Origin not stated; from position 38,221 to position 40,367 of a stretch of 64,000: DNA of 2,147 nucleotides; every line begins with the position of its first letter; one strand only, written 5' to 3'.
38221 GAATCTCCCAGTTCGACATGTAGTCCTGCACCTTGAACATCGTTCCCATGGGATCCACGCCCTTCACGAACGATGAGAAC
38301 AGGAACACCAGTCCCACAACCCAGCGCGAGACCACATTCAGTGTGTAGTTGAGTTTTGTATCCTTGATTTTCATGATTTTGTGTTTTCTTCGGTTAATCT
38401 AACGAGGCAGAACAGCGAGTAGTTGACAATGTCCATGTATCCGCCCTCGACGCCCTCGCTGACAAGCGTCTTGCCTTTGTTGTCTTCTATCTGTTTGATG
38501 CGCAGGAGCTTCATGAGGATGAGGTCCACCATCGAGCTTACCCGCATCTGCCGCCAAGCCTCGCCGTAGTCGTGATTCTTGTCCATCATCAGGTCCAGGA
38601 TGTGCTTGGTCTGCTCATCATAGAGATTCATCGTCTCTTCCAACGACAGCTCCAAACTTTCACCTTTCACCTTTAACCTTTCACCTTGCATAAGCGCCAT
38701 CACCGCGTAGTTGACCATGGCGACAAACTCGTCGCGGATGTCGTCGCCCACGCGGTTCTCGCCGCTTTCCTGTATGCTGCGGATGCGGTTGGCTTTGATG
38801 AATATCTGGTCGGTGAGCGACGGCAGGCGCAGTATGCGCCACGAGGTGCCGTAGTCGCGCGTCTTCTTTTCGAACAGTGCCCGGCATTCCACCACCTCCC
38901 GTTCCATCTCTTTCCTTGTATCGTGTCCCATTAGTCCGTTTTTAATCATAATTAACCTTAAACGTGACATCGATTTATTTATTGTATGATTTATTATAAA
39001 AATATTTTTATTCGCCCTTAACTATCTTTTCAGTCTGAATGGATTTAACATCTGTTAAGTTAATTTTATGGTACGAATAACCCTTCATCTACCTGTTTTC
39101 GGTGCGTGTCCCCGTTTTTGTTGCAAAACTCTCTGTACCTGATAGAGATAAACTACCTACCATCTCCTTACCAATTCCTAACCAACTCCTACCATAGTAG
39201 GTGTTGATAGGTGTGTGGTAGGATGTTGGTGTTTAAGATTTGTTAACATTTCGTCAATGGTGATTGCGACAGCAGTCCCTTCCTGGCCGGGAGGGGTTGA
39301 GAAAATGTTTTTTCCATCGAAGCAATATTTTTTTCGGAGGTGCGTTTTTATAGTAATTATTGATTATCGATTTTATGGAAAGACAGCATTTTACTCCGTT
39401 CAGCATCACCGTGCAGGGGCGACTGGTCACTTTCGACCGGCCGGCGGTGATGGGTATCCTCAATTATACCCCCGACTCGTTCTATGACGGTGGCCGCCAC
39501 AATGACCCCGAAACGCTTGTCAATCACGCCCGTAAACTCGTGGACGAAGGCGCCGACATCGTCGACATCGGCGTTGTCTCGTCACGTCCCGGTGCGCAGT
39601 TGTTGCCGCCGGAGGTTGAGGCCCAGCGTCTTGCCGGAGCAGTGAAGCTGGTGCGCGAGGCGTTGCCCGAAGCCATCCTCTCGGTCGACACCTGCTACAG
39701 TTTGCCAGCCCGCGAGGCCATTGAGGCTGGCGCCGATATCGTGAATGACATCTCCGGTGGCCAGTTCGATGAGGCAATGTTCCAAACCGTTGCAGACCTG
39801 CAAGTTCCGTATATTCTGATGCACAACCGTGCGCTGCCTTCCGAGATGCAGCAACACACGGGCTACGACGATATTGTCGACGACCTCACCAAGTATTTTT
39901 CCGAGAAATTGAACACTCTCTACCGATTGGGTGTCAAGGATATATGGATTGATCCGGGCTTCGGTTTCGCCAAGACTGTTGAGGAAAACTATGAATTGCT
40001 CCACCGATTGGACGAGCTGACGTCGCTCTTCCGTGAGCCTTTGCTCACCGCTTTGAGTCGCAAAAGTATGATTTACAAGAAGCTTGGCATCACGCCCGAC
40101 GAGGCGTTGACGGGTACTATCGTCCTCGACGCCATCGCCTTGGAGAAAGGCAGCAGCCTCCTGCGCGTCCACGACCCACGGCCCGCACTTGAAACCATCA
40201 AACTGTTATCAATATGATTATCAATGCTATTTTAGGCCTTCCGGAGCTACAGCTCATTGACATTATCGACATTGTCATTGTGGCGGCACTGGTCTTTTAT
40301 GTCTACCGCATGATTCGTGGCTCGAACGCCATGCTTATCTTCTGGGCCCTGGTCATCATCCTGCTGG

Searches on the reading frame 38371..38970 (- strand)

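Call 13: search_protein_families(library=pfam, proteins=[window:38371-38970:-])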
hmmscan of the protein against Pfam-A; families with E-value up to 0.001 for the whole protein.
window:38371-38970:- (199 aa): 1 family
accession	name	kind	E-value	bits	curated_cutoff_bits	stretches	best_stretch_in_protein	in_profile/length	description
PF07659.16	DUF1599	-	5.6e-59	196.8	25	2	131-192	1-61/61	Nucleotide modification associated domain 1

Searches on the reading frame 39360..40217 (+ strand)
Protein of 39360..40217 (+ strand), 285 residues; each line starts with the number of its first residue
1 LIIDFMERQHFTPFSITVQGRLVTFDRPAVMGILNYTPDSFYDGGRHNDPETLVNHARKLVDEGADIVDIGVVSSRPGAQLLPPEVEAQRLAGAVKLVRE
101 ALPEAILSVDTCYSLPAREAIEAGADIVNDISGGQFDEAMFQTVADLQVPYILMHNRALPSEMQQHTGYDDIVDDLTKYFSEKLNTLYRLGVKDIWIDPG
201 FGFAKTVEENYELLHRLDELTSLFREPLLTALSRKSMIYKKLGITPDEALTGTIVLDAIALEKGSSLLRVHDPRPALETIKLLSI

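Call 13: search_protein_families(library=pfam, proteins=[window:39360-40217:+])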
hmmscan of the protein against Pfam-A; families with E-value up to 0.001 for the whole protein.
window:39360-40217:+ (285 aa): 1 family
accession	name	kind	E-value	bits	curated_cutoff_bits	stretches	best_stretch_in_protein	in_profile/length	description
PF00809.28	Pterin_bind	-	2.6e-70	237.3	25.5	1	31-271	1-244/244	Pterin binding enzyme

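Call 37: find_encoding_contigs(protein=window:39360-40217:+, flank=1500, max_places=10)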
Protein window:39360-40217:+ (285 aa): no gene with exactly this product is on record in the collection.
